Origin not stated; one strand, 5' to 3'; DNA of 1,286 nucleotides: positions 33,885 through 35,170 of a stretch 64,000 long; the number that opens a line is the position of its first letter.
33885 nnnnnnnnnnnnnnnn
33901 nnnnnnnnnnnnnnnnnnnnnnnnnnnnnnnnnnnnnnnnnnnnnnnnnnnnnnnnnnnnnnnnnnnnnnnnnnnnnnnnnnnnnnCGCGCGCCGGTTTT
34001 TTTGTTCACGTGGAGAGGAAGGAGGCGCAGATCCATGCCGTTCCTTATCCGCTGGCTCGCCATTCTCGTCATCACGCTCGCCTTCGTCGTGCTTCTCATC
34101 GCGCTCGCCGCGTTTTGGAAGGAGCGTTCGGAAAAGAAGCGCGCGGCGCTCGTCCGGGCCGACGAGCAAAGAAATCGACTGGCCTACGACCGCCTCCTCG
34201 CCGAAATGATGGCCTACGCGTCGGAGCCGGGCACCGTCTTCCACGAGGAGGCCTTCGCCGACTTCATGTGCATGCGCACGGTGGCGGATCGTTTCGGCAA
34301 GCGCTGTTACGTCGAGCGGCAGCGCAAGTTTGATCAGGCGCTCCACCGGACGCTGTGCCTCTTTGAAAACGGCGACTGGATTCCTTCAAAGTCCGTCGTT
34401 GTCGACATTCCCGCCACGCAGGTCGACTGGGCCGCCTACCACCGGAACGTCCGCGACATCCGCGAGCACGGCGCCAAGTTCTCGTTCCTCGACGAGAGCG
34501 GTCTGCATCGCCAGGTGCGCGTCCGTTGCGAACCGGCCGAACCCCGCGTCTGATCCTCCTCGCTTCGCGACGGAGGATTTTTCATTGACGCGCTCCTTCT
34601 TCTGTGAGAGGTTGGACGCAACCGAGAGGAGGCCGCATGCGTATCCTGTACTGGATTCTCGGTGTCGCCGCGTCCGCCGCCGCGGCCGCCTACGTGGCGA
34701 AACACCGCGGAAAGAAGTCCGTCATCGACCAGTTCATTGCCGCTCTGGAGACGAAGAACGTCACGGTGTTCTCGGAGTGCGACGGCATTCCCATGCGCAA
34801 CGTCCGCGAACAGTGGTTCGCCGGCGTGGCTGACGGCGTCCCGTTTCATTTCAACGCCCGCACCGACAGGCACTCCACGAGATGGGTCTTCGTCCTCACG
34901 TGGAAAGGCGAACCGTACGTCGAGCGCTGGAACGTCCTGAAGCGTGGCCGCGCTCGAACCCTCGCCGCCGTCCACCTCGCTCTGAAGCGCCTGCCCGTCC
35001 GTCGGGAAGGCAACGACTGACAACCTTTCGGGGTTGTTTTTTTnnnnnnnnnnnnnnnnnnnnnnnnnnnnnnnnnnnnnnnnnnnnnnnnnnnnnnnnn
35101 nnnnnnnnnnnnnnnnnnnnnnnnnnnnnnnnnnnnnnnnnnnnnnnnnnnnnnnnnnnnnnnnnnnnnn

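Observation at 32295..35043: Tandem array of five small membrane-anchored proteins between valS and tyrS, with a repeated terminator/TTGAC spacer module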

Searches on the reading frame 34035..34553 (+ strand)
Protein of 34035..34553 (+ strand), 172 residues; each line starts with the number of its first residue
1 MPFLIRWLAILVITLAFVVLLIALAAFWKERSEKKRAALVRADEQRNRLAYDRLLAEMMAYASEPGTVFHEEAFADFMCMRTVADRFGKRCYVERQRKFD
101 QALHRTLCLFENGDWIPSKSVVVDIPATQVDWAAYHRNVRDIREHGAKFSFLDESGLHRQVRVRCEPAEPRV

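Call 7: search_protein_families(library=pfam, proteins=[window:34035-34553:+], max_evalue=10)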
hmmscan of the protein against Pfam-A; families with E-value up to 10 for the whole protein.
window:34035-34553:+ (172 aa): 5 families
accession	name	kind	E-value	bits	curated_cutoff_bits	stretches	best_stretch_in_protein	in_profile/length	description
PF18154.6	pPIWI_RE_REase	-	0.011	16.3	26.1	1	7-77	38-108/117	REase associating with pPIWI_RE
PF07219.19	HemY_N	-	0.035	14.6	31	1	7-63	17-72/107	HemY protein N-terminus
PF05208.19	ALG3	-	0.068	13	23.6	1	115-148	8-41/358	ALG3 protein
PF14316.11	DUF4381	-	0.24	12.1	27.2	1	2-43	16-56/145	Domain of unknown function (DUF4381)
PF08194.17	DIM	-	6.9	7.4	20.8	0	13-26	4-18/36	DIM protein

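Call 8: search_protein_families(library=ncbifam, proteins=[window:34035-34553:+], max_evalue=10)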
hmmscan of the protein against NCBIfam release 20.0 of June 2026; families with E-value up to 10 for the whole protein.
window:34035-34553:+ (172 aa): 4 families
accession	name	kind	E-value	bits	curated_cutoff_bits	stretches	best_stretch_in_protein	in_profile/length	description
NF042931.1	SAG1386_EF1546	equivalog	0.027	14.6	80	1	6-41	29-64/158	SAG1386/EF1546 family surface-associated protein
NF050123.1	SURF1_Mycobac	exception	0.11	11.8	190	1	6-45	7-48/238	SURF1 family cytochrome oxidase biogenesis protein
NF040576.1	T2SS_GspM_XpsM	equivalog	0.12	12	60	1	6-60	1-53/180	type II secretion system protein GspM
NF007688.0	PRK10364.1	equivalog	0.47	9.1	479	1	7-50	195-238/460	two-component system sensor histidine kinase ZraS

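Call 22: find_related_loci(query=A3, collection=metagenome_contigs, flank=10000)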
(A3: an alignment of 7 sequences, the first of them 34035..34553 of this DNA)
Query A3 (172 aa) in metagenome_contigs; peptide patterns used: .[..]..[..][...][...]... (x = any residue, [..] = any of these).
7 stretches matched a pattern; 1 encode a relative of the query (tblastn E <= 1e-3); 1 distinct loci.
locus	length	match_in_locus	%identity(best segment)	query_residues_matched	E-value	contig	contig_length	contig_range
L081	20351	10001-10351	34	51-166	8e-21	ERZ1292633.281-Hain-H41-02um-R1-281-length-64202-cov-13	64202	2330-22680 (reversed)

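Call 26: search_solved_structures(query=A3, max_evalue=10)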
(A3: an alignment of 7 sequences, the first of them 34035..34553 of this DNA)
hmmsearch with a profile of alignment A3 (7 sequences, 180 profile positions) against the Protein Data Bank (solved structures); distinct sequences matched with E-value up to 10: 61 (the best 60 are shown).
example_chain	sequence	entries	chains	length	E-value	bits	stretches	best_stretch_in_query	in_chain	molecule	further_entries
5le2_A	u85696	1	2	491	6.1e-08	35.9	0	119-166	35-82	DDD_D12_15_D12_15_D12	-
5leb_A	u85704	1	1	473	4.5e-06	29.8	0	119-166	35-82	DDD_D12_06_D12_06_D12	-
5lec_A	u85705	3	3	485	6.3e-06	29.3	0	119-166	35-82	DDD_D12_12_D12_12_D12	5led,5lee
5le7_A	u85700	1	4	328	1.7e-05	27.9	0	119-166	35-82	DD_D12_13_D12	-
5le8_A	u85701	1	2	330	3e-05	27.1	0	119-166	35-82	DD_D12_15_D12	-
5le6_A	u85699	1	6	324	4e-05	26.7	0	119-166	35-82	DD_D12_09_D12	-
5le3_A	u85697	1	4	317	6.4e-05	26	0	119-166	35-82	DD_D12_09_D12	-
5le4_A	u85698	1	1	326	0.00063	22.8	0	119-166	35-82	DD_D12_11_D12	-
5lel_A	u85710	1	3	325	0.0012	21.9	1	109-165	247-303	DD_Off7_10_3G124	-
5le9_A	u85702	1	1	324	0.0015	21.6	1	109-165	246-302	DD_Off7_09_3G124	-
5lea_A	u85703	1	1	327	0.01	18.9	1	109-165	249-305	DD_Off7_12_3G124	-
5lem_A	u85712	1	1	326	0.014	18.4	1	109-165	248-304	DD_Off7_11_3G124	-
6f5e_A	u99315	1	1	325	0.029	17.4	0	119-166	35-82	DD_D12_10_47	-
6h47_B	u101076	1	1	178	0.079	16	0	120-165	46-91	darpin K19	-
4qfv_A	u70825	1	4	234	0.082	15.9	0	108-165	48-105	ANK-N5C-281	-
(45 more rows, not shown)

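Call 29: search_protein_families(library=phrogs, proteins=[window:34035-34553:+], max_evalue=1)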
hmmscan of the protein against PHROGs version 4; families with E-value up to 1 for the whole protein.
window:34035-34553:+ (172 aa): 7 families
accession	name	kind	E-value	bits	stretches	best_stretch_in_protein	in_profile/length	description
phrog_26288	-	unknown function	0.06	14.4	1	10-71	4-58/86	-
phrog_27726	-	unknown function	0.086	13.4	1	57-72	14-29/60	-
phrog_36159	-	unknown function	0.13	13.1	1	109-149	100-141/191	-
phrog_1026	-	lysis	0.21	12.9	1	12-48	10-46/85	Rz-like spanin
phrog_8912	-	unknown function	0.26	12.5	1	5-41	2-40/90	-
phrog_6131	-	unknown function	0.29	12.3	1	7-47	25-64/85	-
phrog_19937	-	unknown function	0.36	12.1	0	4-41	6-46/92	-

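Call 30: search_protein_families(library=padloc, proteins=[window:34035-34553:+], max_evalue=1)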
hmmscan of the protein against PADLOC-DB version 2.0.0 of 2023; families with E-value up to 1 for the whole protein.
window:34035-34553:+ (172 aa): 1 family
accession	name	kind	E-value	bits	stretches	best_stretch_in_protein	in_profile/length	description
PDLC02430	pPIWI_RE_REase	-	0.0072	14.5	1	7-77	38-108/117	-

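Call 63: predict_structure(alignment_id=A9)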
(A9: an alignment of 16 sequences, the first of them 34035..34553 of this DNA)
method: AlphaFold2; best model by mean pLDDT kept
length: 172 residues; sequences in the alignment: 16
mean_pLDDT: 92.5   pTM: 0.77
mean pLDDT of the five models: 92.5, 92.2, 91.9, 90.3, 89.9
residues with pLDDT >= 90: 149; 70-90: 14; 50-70: 5; < 50: 4
segments of 3 or more residues with pLDDT < 50: 169-172
pLDDT, mean of each block of 10 residues (from residue 1): 91 97 97 96 97 98 94 89 94 95 97 95 96 94 93 92 67 37
secondary structure, 60 per line:
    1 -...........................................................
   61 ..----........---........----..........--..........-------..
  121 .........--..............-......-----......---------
elements in order: H2-62 E67-74 E78-85 E90-99 E102-111 E119-126 H132-145 E147-152 E158-163

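Call 66: fold_search(model_id=the predicted structure, library=pdb)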
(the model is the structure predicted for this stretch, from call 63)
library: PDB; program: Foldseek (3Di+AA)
matches with E <= 10: 522; with E <= 0.001: 0
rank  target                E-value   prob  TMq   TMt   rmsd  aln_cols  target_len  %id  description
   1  6cx3                  1.0e-01  0.23  0.17  0.12  16.7       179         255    7  S179T Mutant of Yeast PCNA (released 2018-04-11)
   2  5a9c                  2.5e-01  0.08  0.12  0.11  18.0       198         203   10  Crystal structure of Antheraea mylitta CPV4 polyhedra base domain deleted mutant (released 2015-09-02)
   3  5iy4_A                3.3e-01  0.14  0.18  0.13  17.0       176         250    9  Crystal structure of human PCNA in complex with the PIP box of DVC1 (released 2016-06-08)
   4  7z6h_A                3.5e-01  0.12  0.16  0.12  15.6       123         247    9  Structure of DNA-bound human RAD17-RFC clamp loader and 9-1-1 checkpoint clamp (released 2022-05-04)
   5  7tid_H                3.5e-01  0.09  0.16  0.12  17.2       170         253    8  Structure of the yeast clamp loader (Replication Factor C RFC) bound to the sliding clamp (Proliferating Cell Nuclear  (released 2022-02-16)
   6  6l7w_A                3.7e-01  0.21  0.19  0.18  14.1       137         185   10  Crystal structure of Cet1 from Trypanosoma cruzi in complex with manganese ion. (released 2020-06-03)
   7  8fs8_H                3.7e-01  0.15  0.19  0.12  14.7       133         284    9  Structure of S. cerevisiae Rad24-RFC loading the 9-1-1 clamp onto a 5-nt gapped DNA (9-1-1 encircling fully bound DNA) (released 2023-06-14)
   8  2hzs_A                3.7e-01  0.13  0.15  0.13  14.4       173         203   11  Structure of the Mediator head submodule Med8C/18/20 (released 2006-09-12)
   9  5z5d                  3.9e-01  0.18  0.18  0.08  13.5       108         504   12  Crystal structure of a thermostable glycoside hydrolase family 43 {beta}-1,4-xylosidase from Geobacillus thermoleovorans (released 2018-04-25)
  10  4yhr                  3.9e-01  0.15  0.18  0.13  16.9       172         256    6  Crystal Structure of Yeast Proliferating Cell Nuclear Antigen (released 2015-03-18)
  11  3wgw_B                4.1e-01  0.13  0.17  0.13  16.8       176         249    9  Structure of PCNA bound to a small molecule inhibitor (released 2014-02-05)
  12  5hac_B                4.1e-01  0.10  0.17  0.12  15.9       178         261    7  Crystal structure of Proliferating Cell Nuclear Antigen from Leishmania donovani at 2.95 A resolution (released 2016-03-23)
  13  3a1j_A                4.3e-01  0.08  0.15  0.11  15.0       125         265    9  Crystal structure of the human Rad9-Hus1-Rad1 complex (released 2009-06-02)
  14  6cx2                  4.6e-01  0.13  0.18  0.13  16.8       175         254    6  S177G Mutant of Yeast PCNA (released 2018-04-11)
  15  6cx4                  4.6e-01  0.09  0.17  0.13  15.7       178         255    6  V180A Mutant of Yeast PCNA (released 2018-04-11)
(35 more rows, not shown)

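Call 76: fold_search(model_id=the predicted structure, library=viral)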
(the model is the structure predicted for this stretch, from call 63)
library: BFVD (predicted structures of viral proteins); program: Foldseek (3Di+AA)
matches with E <= 10: 1023; with E <= 0.001: 0
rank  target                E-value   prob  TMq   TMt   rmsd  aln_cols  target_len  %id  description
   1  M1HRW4                4.5e-02  0.47  0.20  0.20  15.4       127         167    7  (no name in the UniProt tables at hand)
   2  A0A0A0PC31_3          5.6e-02  0.51  0.20  0.04  14.9        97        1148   12  RNA-dependent RNA polymerase [Sclerotinia sclerotiorum hypovirus 2]
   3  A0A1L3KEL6            8.6e-02  0.51  0.26  0.08  13.5       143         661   17  (no name in the UniProt tables at hand)
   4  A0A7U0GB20            9.1e-02  0.98  0.31  0.49   7.7        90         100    9  (no name in the UniProt tables at hand)
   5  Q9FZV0                9.6e-02  0.98  0.32  0.52   9.2        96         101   11  Uncharacterized protein [Bacillus phage GA-1]
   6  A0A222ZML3            9.6e-02  0.60  0.23  0.29  15.3       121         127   16  (no name in the UniProt tables at hand)
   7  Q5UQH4                1.1e-01  0.09  0.13  0.08  17.2       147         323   12  Uncharacterized protein L823 [Acanthamoeba polyphaga mimivirus]
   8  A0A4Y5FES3            1.2e-01  0.23  0.15  0.14  13.4       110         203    8  Uncharacterized protein [Lactobacillus phage 521B]
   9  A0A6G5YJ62            1.3e-01  0.97  0.30  0.46   8.4        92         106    8  (no name in the UniProt tables at hand)
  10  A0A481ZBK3            1.3e-01  0.44  0.22  0.19  12.0       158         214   13  F-box domain protein [Pithovirus LCPAC304]
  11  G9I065                1.4e-01  0.20  0.14  0.05  21.1       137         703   17  Baculovirus 19k protein [Helicoverpa zea nudivirus 2]
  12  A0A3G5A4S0            1.5e-01  0.16  0.19  0.13   9.0       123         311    7  Uncharacterized protein [Homavirus sp.]
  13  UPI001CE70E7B         1.6e-01  0.54  0.28  0.09  12.8       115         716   13  (no name look-up for this kind of identifier)
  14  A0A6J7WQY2            1.7e-01  0.98  0.33  0.64   5.1        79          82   13  Uncharacterized protein [uncultured Caudovirales phage]
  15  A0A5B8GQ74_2          1.8e-01  0.25  0.20  0.05  17.3       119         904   12  Uncharacterized protein (Fragment) [Rhizoctonia solani hypovirus 2]
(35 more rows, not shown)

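Call 90: search_protein_families(library=pfam, alignment_id=A9, max_evalue=0.01)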
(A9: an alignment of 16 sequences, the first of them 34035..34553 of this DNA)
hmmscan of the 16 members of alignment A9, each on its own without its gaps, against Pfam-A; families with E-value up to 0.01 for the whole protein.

A. member 1, window:34035-34553:+ (172 aa): 0 families

B. families by the number of members that match (of 16 scanned): 3 families
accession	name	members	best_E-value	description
PF07219.19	HemY_N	1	0.0028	HemY protein N-terminus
PF05208.19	ALG3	1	0.0032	ALG3 protein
PF23933.1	DUF7269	1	0.0085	Family of unknown function (DUF7269)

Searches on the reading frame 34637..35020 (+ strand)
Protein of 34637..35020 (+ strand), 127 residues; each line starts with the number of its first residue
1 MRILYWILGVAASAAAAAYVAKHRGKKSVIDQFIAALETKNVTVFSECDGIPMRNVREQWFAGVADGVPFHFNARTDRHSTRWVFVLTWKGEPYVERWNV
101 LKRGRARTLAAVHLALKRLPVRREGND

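Call 7: search_protein_families(library=pfam, proteins=[window:34637-35020:+], max_evalue=10)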
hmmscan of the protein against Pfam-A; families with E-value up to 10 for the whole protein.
window:34637-35020:+ (127 aa): 1 family
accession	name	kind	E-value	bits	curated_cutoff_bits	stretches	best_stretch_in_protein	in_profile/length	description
PF04024.17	PspC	-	0.024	14.9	25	1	53-88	4-37/58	PspC domain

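Call 8: search_protein_families(library=ncbifam, proteins=[window:34637-35020:+], max_evalue=10)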
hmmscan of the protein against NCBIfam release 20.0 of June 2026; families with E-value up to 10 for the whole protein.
window:34637-35020:+ (127 aa): 1 family
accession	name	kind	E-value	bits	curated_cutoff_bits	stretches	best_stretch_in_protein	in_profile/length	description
NF052547.1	AcylGsamEpipAGE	equivalog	0.0063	15.5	600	1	25-104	40-115/384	n-acyl-d-glucosamine 2-epimerase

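Call 27: search_solved_structures(query=A2, max_evalue=10)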
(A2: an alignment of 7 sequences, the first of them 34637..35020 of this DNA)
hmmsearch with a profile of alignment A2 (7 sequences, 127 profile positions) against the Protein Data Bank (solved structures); distinct sequences matched with E-value up to 10: 1.
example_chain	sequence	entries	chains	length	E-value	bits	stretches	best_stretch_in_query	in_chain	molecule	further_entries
1m1b_A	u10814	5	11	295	0.42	14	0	91-125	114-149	PHOSPHOENOLPYRUVATE PHOSPHOMUTASE | PROTEIN (PHOSPHOENOLPYRUVATE MUTASE)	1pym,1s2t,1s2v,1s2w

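Call 29: search_protein_families(library=phrogs, proteins=[window:34637-35020:+], max_evalue=1)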
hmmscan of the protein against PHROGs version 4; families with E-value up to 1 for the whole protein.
window:34637-35020:+ (127 aa): 1 family
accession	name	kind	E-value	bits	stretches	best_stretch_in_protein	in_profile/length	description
phrog_12786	-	unknown function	0.024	15.4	1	9-75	20-87/207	-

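Call 30: search_protein_families(library=padloc, proteins=[window:34637-35020:+], max_evalue=1)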
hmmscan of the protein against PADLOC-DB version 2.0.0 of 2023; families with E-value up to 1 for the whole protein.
window:34637-35020:+ (127 aa): 0 families

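Call 92: search_protein_families(library=pfam, alignment_id=A10, max_evalue=0.01)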
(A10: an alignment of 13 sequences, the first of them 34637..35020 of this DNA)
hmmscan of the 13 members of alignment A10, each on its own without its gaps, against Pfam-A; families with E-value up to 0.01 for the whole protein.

A. member 1, window:34637-35020:+ (127 aa): 0 families

B. families by the number of members that match (of 13 scanned): 2 families
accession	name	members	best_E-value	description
PF20060.4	DUF6459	1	0.004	Family of unknown function (DUF6459)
PF14256.11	YwiC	1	0.0069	YwiC-like protein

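Call 93: search_solved_structures(query=A10, max_evalue=1)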
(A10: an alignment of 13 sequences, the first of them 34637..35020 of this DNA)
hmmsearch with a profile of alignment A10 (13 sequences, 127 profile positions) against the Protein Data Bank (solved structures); distinct sequences matched with E-value up to 1: 0.
